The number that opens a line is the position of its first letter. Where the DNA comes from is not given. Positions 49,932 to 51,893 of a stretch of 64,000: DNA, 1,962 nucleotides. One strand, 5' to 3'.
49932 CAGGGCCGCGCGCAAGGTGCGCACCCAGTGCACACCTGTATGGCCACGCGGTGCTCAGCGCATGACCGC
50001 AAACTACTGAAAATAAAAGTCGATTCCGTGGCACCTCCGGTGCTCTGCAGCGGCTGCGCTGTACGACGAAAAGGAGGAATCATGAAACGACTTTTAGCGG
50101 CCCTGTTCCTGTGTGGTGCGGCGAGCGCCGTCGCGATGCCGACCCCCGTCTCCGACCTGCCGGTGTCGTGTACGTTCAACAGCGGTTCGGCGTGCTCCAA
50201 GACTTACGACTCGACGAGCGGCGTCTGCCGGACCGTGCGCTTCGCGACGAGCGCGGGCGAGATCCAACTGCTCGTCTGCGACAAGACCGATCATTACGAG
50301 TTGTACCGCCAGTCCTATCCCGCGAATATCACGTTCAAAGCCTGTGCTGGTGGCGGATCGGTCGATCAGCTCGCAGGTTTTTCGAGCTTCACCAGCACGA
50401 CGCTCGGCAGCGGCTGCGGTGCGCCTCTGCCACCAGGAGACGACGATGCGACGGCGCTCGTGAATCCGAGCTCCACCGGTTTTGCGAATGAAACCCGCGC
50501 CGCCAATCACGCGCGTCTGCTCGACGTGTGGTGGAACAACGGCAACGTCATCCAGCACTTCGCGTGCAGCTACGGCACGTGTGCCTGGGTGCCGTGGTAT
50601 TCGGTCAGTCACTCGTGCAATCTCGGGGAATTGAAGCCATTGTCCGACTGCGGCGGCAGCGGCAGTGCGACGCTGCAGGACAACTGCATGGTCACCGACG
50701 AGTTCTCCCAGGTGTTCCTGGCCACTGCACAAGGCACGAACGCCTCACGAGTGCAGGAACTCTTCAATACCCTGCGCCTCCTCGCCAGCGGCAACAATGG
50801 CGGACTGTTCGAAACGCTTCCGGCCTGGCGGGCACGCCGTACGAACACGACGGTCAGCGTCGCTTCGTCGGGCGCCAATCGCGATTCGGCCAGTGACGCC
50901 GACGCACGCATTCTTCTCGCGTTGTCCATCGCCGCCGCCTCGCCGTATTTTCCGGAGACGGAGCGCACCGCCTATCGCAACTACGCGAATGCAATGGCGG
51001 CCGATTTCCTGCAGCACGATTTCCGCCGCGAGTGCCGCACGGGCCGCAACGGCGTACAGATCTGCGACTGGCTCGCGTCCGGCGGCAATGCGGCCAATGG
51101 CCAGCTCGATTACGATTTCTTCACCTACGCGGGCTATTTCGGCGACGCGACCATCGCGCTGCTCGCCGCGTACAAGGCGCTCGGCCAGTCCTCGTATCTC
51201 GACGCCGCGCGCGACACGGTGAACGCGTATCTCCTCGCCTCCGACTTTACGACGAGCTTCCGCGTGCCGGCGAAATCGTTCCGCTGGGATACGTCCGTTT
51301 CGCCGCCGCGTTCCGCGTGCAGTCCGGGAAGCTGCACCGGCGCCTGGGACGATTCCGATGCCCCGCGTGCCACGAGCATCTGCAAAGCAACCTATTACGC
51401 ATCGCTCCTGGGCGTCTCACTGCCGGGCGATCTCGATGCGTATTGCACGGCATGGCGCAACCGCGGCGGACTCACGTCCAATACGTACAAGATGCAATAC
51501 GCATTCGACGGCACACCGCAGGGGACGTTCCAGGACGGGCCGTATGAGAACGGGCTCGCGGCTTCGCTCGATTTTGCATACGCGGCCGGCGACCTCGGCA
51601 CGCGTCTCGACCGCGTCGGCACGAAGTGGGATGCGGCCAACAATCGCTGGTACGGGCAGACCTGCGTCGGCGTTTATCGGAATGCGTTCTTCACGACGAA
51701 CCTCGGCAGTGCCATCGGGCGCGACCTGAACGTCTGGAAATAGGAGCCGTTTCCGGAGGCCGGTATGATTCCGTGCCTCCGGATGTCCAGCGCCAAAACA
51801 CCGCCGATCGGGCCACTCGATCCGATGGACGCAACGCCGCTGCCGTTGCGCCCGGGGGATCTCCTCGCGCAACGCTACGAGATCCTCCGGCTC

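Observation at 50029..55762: Compact sigma-54 promoter, secreted GH8-like protein, Hanks kinase and FHA-domain enhancer-binding protein unit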

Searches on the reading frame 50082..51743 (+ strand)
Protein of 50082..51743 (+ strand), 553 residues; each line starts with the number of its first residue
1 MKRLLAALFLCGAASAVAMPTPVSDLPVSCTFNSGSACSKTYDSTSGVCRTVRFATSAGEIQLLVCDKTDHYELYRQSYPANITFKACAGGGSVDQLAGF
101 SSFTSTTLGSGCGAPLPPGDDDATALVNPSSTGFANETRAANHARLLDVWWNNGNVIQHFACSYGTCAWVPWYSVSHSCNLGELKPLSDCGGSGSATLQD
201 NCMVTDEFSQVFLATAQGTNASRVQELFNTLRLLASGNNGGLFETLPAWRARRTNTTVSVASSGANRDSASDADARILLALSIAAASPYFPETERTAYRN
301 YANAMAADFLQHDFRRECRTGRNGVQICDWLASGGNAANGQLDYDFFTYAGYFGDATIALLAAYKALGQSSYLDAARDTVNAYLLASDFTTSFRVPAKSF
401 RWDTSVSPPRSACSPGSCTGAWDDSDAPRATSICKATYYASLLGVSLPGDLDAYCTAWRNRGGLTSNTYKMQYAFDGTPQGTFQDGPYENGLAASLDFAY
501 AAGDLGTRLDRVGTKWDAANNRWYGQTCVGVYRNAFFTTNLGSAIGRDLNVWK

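Call 6: search_protein_families(library=pfam, proteins=[window:50082-51743:+], max_evalue=0.1)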
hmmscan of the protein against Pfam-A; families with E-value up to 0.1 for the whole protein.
window:50082-51743:+ (553 aa): 0 families

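Call 7: search_protein_families(library=ncbifam, proteins=[window:50082-51743:+], max_evalue=0.1)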
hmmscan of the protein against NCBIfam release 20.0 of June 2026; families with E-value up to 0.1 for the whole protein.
window:50082-51743:+ (553 aa): 0 families
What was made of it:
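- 50082..51743 (+): Gene 1, 553 aa. It has a Sec-type signal peptide (about residues 1-18), a mobile Cys-rich beta domain (about residues 23-105) and an (alpha/alpha)6 barrel (about residues 125-553). Conserved residues are D206/E207, W249, D272 (in ASDAD), Y352 and D426/R429. There is no Pfam or NCBIfam hit (calls 6, 7).
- Checked: Gene 1: no Pfam or NCBIfam hit, so Glyco_hydro_8 is not detected by sequence (calls 6, 7).
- Tried and rejected: Pfam and NCBIfam on gene 1 gave no hit (calls 6, 7).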

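Call 11: find_homologous_proteins(query=window:50082-51740:+)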
Query window:50082-51740:+ (553 aa): 66 proteins with E <= 0.001 among 8000 candidates.
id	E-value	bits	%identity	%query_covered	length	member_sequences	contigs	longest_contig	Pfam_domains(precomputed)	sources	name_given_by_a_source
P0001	0.0e+0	1270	100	100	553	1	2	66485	-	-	-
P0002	0.0e+0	1088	85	100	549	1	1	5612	-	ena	-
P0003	0.0e+0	1055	82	100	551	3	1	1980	-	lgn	-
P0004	0.0e+0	1051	82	100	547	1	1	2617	-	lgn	-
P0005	0.0e+0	1036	81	100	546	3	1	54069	-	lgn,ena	-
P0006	0.0e+0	1022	80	100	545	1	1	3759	-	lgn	-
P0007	0.0e+0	1014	79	100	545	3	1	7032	-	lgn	-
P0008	0.0e+0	1013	79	100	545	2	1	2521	-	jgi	jgi:hypothetical protein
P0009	4.4e-292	988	77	100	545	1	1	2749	-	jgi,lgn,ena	jgi:hypothetical protein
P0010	9.7e-272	921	73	100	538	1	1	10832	-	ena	-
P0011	2.2e-271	920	72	100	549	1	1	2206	-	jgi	jgi:hypothetical protein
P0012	5.1e-255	865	69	100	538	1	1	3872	-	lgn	-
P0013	2.1e-248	844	68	100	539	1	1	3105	-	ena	-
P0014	3.7e-246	836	69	100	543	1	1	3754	-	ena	-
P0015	8.8e-244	828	69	100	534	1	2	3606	-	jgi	jgi:hypothetical protein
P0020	3.9e-181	622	55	100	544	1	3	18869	-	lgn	-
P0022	2.9e-170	586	54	99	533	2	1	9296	-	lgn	-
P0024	4.3e-164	565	53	99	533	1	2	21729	-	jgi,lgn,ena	jgi:hypothetical protein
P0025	3.1e-142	493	46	97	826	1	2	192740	PF11617.14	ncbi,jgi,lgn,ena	jgi:hypothetical protein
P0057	5.3e-65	238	39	72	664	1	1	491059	-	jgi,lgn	jgi:hypothetical protein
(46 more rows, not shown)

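Call 13: find_encoding_contigs(protein=P0001, flank=10000, max_places=3)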
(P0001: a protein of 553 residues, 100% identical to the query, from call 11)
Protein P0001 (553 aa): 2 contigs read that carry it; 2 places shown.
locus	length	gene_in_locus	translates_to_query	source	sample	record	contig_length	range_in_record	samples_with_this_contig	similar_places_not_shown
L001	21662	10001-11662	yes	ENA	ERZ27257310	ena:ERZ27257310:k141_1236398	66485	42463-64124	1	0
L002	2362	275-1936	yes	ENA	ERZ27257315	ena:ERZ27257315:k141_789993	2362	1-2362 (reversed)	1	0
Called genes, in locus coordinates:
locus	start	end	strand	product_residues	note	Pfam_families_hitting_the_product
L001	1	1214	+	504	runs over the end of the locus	PF02321:OEP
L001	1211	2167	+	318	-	PF25917:BSH_RND, PF25973:BSH_CzcB (weak), PF25984:BSH_YknX (faint), PF25997:BSH_YhbJ (faint), PF25881:HH_YBHG, PF25954:Beta-barrel_RND_2 (weak)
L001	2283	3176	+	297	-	PF00005:ABC_tran, PF13304:AAA_21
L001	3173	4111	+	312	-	PF00005:ABC_tran, PF13304:AAA_21 (weak)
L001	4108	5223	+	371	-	PF12679:ABC2_membrane_2, PF12730:ABC2_membrane_4 (faint), PF12698:ABC2_membrane_3, PF01061:ABC2_membrane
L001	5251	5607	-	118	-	PF00440:TetR_N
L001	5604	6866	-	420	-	PF00144:Beta-lactamase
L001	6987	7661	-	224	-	-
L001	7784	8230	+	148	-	-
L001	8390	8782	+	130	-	PF11528:DUF3224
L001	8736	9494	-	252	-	PF00561:Abhydrolase_1, PF12146:Hydrolase_4, PF12697:Abhydrolase_6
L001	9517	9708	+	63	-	-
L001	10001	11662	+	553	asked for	-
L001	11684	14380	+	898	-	PF00069:Pkinase, PF07714:PK_Tyr_Ser-Thr, PF03109:ABC1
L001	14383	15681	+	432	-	PF16697:Yop-YscD_cpl (weak), PF00498:FHA, PF00158:Sigma54_activat, PF14532:Sigma54_activ_2, PF07728:AAA_5 (weak), PF00004:AAA (weak), PF25601:AAA_lid_14, PF02954:HTH_8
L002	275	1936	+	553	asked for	-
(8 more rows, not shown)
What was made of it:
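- On Sigma-54 (-24/-12) promoter: The source is a 66-kb metagenome contig (call 13).
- Checked: The next gene downstream is convergent (call 13).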

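Call 15: find_encoding_contigs(protein=P0005, flank=8000, max_places=2)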
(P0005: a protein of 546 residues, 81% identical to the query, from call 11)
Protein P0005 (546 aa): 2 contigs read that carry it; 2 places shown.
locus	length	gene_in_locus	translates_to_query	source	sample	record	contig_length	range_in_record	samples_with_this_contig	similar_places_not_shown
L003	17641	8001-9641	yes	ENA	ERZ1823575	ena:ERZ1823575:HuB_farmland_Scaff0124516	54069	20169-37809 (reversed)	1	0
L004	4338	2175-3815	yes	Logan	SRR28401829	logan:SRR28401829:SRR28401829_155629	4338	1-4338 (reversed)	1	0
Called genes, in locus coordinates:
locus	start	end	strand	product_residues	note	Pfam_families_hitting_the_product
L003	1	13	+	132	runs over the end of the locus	PF01850:PIN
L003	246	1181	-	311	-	PF00892:EamA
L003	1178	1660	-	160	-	PF12840:HTH_20 (weak), PF13404:HTH_AsnC-type, PF13412:HTH_24, PF01037:AsnC_trans_reg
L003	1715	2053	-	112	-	-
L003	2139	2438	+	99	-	PF00111:Fer2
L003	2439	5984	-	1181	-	PF26549:Tricorn_N, PF26550:Tricorn_2nd, PF07676:PD40, PF26549:Tricorn_N (weak), PF26550:Tricorn_2nd, PF26549:Tricorn_N, PF01979:Amidohydro_1, PF07969:Amidohydro_3, +2 more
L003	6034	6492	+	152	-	-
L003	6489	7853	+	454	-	-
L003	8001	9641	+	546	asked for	-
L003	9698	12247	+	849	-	PF00069:Pkinase, PF07714:PK_Tyr_Ser-Thr, PF03109:ABC1 (weak), PF13424:TPR_12 (faint), PF07719:TPR_2 (faint)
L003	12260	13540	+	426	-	PF00498:FHA, PF16697:Yop-YscD_cpl, PF00158:Sigma54_activat, PF14532:Sigma54_activ_2, PF07728:AAA_5, PF00004:AAA, PF25601:AAA_lid_14, PF02954:HTH_8 (weak), +1 more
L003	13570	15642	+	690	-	PF04879:Molybdop_Fe4S4, PF00384:Molybdopterin, PF01568:Molydop_binding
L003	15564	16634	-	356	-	PF02547:Queuosine_synth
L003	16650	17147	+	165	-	PF00994:MoCF_biosynth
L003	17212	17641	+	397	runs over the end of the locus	PF07075:NamZ_N, PF20732:NamZ_C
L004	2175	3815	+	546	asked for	-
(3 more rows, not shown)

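Call 16: find_encoding_contigs(protein=P0020, flank=8000, max_places=2)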
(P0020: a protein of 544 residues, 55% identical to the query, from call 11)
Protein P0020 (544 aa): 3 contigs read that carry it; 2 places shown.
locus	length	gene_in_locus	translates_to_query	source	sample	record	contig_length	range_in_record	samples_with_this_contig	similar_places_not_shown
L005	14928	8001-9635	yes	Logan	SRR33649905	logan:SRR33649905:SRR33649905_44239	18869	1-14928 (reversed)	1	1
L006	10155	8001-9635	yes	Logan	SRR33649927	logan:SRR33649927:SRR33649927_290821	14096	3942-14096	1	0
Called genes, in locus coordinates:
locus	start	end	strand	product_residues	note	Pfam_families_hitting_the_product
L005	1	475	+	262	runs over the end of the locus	-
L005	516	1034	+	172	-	PF04542:Sigma70_r2, PF08281:Sigma70_r4_2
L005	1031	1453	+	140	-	-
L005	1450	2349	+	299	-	-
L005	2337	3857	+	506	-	PF05139:Erythro_esteras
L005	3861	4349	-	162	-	PF00254:FKBP_C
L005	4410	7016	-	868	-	-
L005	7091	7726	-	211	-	PF00072:Response_reg, PF00196:GerE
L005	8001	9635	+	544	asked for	-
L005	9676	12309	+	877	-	PF00069:Pkinase, PF07714:PK_Tyr_Ser-Thr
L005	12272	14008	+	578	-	PF16697:Yop-YscD_cpl, PF00498:FHA, PF00158:Sigma54_activat, PF14532:Sigma54_activ_2, PF25601:AAA_lid_14, PF02954:HTH_8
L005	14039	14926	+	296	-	?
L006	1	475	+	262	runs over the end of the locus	-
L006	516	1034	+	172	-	PF04542:Sigma70_r2, PF08281:Sigma70_r4_2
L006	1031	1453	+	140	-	-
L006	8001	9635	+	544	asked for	-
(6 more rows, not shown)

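Call 17: find_encoding_contigs(protein=P0025, flank=8000, max_places=2)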
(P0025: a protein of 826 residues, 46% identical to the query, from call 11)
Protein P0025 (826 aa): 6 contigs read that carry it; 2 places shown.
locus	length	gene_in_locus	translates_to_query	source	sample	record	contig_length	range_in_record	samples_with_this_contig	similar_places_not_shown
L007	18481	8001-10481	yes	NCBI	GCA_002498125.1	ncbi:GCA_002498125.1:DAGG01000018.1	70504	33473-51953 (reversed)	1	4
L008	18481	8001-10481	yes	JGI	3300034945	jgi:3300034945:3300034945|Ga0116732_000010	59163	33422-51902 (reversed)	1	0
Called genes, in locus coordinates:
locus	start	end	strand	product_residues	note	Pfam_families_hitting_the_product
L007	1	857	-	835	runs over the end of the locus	PF05124:S_layer_C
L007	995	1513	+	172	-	-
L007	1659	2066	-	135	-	PF01638:HxlR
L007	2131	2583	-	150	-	PF03167:UDG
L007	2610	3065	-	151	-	PF00160:Pro_isomerase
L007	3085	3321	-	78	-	-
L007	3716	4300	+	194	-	-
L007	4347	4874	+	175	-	-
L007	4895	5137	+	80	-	-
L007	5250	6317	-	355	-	-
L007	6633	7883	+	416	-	-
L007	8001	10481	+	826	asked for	PF11617:Cu-binding_MopE (weak)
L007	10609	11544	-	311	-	-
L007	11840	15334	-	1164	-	PF00801:PKD (weak), PF18911:PKD_4 (weak), PF00801:PKD (weak), PF18911:PKD_4 (weak), PF00801:PKD (weak)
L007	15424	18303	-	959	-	PF02927:CelD_N (weak), PF11617:Cu-binding_MopE (faint), PF00801:PKD (faint), PF18911:PKD_4 (weak)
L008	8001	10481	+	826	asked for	PF11617:Cu-binding_MopE (weak)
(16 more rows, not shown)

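Call 18: find_encoding_contigs(protein=P0024, flank=8000, max_places=2)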
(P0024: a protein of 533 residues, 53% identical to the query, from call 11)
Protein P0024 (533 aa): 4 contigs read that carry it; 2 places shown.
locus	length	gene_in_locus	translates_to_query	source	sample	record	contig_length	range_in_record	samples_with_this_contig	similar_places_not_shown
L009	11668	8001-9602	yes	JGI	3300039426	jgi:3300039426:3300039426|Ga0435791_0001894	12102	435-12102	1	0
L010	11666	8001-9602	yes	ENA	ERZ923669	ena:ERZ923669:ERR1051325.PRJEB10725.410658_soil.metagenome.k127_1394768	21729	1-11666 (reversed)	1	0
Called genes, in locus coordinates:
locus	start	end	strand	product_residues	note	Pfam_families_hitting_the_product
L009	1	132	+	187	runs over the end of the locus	?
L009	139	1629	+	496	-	PF07690:MFS_1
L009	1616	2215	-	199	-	PF00484:Pro_CA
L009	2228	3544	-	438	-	PF00324:AA_permease, PF13520:AA_permease_2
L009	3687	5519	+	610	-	PF00005:ABC_tran, PF02463:SMC_N (faint), PF05729:NACHT (faint), PF13191:AAA_16 (faint), PF13304:AAA_21 (faint), PF13401:AAA_22 (faint), PF00005:ABC_tran, PF16326:ABC_tran_CTD, +3 more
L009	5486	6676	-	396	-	PF07690:MFS_1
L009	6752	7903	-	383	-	-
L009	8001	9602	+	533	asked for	-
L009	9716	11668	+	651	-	?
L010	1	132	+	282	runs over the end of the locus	PF13387:Lnb_N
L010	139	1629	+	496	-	PF07690:MFS_1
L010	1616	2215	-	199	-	PF00484:Pro_CA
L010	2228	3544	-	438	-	PF00324:AA_permease, PF13520:AA_permease_2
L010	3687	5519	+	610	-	PF00005:ABC_tran, PF02463:SMC_N (faint), PF05729:NACHT (faint), PF13191:AAA_16 (faint), PF13304:AAA_21 (faint), PF13401:AAA_22 (faint), PF00005:ABC_tran, PF16326:ABC_tran_CTD, +3 more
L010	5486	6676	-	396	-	PF07690:MFS_1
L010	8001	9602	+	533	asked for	-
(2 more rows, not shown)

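Call 19: find_encoding_contigs(protein=P0057, flank=8000, max_places=1)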
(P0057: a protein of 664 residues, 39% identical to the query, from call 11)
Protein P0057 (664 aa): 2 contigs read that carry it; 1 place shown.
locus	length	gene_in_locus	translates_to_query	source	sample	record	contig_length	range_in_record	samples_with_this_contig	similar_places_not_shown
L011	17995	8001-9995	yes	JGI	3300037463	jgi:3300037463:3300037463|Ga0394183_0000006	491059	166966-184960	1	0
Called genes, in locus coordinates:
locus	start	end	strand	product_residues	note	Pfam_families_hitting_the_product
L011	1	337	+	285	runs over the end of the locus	PF02666:PS_Dcarbxylase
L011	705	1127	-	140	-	-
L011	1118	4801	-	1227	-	PF14219:DUF4328, PF13485:Peptidase_MA_2 (faint)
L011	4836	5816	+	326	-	PF08240:ADH_N, PF00107:ADH_zinc_N, PF13602:ADH_zinc_N_2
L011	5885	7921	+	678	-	PF05649:Peptidase_M13_N, PF01431:Peptidase_M13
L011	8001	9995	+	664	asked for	-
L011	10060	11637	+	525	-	PF00515:TPR_1 (faint), PF07719:TPR_2 (faint), PF13181:TPR_8 (faint), PF13374:TPR_10 (faint), PF13424:TPR_12, PF00990:GGDEF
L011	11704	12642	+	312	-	PF13620:CarboxypepD_reg, PF13715:CarbopepD_reg_2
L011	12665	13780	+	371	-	PF13367:PrsW-protease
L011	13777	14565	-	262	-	-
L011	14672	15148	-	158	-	-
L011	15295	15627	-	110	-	PF03724:META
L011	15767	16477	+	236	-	PF19614:DUF6119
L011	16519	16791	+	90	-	PF19614:DUF6119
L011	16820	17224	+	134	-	-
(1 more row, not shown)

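Call 22: find_related_loci(query=A1, collection=genome_contigs, flank=8000)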
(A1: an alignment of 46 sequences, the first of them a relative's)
Query A1 (553 aa) in genome_contigs; peptide patterns used: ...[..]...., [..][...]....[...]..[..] (x = any residue, [..] = any of these).
74 stretches matched a pattern; 27 encode a relative of the query (tblastn E <= 1e-3); 27 distinct loci.
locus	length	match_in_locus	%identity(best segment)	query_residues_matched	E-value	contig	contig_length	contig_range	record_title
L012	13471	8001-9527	70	31-553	0e+0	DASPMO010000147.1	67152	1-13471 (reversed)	MAG TPA_asm: Thermoanaerobaculia bacterium isolate SMAG_U12094 k141_423779, whole genome shotgun sequence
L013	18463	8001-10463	46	14-552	6e-142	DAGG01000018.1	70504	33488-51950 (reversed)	MAG TPA_asm: Candidatus Woesearchaeota archaeon UBA525 UBA525_contig_373, whole genome shotgun sequence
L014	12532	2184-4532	37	18-549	1e-74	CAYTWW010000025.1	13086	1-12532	MAG TPA_asm: uncultured Methanosarcinales archaeon isolate SRP167436_co1_14 genome assembly, contig: NODE_7862_length_13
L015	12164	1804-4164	36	32-548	9e-73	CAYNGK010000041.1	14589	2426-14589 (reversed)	MAG TPA_asm: uncultured Methanosarcinales archaeon isolate SRP342105_co1_174 genome assembly, contig: NODE_5588_length_1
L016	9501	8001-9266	38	123-549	8e-72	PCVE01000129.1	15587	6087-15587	MAG: Candidatus Woesearchaeota archaeon CG11_big_fil_rev_8_21_14_0_20_43_8 CG11_8_21_14_0.20_scaffold_2190_c, whole geno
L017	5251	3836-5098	37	123-548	8e-72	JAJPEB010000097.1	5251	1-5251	MAG: Candidatus Woesearchaeota archaeon isolate t2.113 NODE_25251_length_5251_cov_3.130293, whole genome shotgun sequenc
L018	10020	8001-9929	34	23-552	2e-71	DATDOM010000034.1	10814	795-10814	MAG TPA_asm: Candidatus Nanoarchaeia archaeon isolate SMAG_U7894 k141_3746717, whole genome shotgun sequence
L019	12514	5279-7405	34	21-552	1e-71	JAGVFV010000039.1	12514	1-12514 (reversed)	MAG: archaeon isolate DeMMO2_30 c_000000037045, whole genome shotgun sequence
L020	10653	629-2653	35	15-547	2e-69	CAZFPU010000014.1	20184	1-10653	MAG TPA_asm: uncultured Methanosarcinales archaeon isolate binchicken_co248_65 genome assembly, contig: NODE_2800_length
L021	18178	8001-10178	36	23-549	4e-69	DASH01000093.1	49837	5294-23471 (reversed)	MAG TPA_asm: Candidatus Woesearchaeota archaeon UBA153 UBA153_contig_35474, whole genome shotgun sequence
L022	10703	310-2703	33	20-548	1e-68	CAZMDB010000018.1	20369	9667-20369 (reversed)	MAG TPA_asm: uncultured Methanosarcinales archaeon isolate SRP252850_co1_224 genome assembly, contig: NODE_4782_length_2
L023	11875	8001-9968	34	23-549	8e-68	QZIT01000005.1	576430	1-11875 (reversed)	MAG: Candidatus Woesearchaeota archaeon isolate SURF_58 Ga0104751_1000001, whole genome shotgun sequence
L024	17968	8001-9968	34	20-548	1e-67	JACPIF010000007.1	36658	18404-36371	MAG: Candidatus Woesearchaeota archaeon isolate NC_groundwater_433_Ag_B-0.1um_44_11 GD18-4_B1_scaffold_550241, whole gen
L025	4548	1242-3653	34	22-553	2e-67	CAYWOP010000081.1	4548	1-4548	MAG TPA_asm: uncultured Methanosarcinales archaeon isolate SRP185896_co1_402 genome assembly, contig: NODE_25462_length_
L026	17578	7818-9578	34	23-551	3e-66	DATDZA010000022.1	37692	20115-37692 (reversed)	MAG TPA_asm: Candidatus Nanoarchaeia archaeon isolate SMAG_U8179 k141_1488299, whole genome shotgun sequence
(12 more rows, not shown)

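Call 25: predict_structure(alignment_id=A1)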
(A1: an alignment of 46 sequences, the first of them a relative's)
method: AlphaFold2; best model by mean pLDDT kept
length: 553 residues; sequences in the alignment: 46
mean_pLDDT: 92.2   pTM: 0.79
mean pLDDT of the five models: 92.2, 92.0, 90.5, 90.1, 89.3
residues with pLDDT >= 90: 464; 70-90: 61; 50-70: 20; < 50: 8
segments of 3 or more residues with pLDDT < 50: 115-121
pLDDT, mean of each block of 10 residues (from residue 1): 62 64 93 88 96 96 96 97 94 95 89 51 80 95 97 97 97 91 93 93 96 98 98 89 92 94 79 98 95 93 98 98 96 95 96 98 96 99 97 94 97 90 88 97 93 96 94 95 94 94 94 94 90 94 96 88
secondary structure, 60 per line:
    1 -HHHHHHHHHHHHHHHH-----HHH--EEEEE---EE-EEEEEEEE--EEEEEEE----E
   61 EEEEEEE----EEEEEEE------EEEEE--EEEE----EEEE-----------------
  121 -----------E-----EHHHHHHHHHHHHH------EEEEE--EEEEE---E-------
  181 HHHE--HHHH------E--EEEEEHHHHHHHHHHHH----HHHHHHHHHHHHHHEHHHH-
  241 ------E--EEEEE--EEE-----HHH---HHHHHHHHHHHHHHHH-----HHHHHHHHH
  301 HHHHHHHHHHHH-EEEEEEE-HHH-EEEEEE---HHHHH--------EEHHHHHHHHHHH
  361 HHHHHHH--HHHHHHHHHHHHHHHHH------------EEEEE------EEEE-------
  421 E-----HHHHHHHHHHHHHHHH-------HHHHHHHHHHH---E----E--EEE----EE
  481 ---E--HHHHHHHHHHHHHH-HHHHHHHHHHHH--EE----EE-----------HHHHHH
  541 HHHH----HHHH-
elements in order: H2-17 E28-32 E39-46 E49-55 E60-67 E72-78 E85-89 E92-95 E100-103 H139-151 E158-162 E165-169 H187-190 E200-204 H205-216 H221-234 H236-239 E250-254 E257-259 H271-286 H292-312 E314-320 E326-331 H335-339 H350-367 H370-386 E399-403 E410-413 H427-442 H450-460 E472-474 H487-500 H502-513 H535-544 H549-552
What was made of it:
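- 50082..51743 (+): AlphaFold gives pLDDT 92 (call 25).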
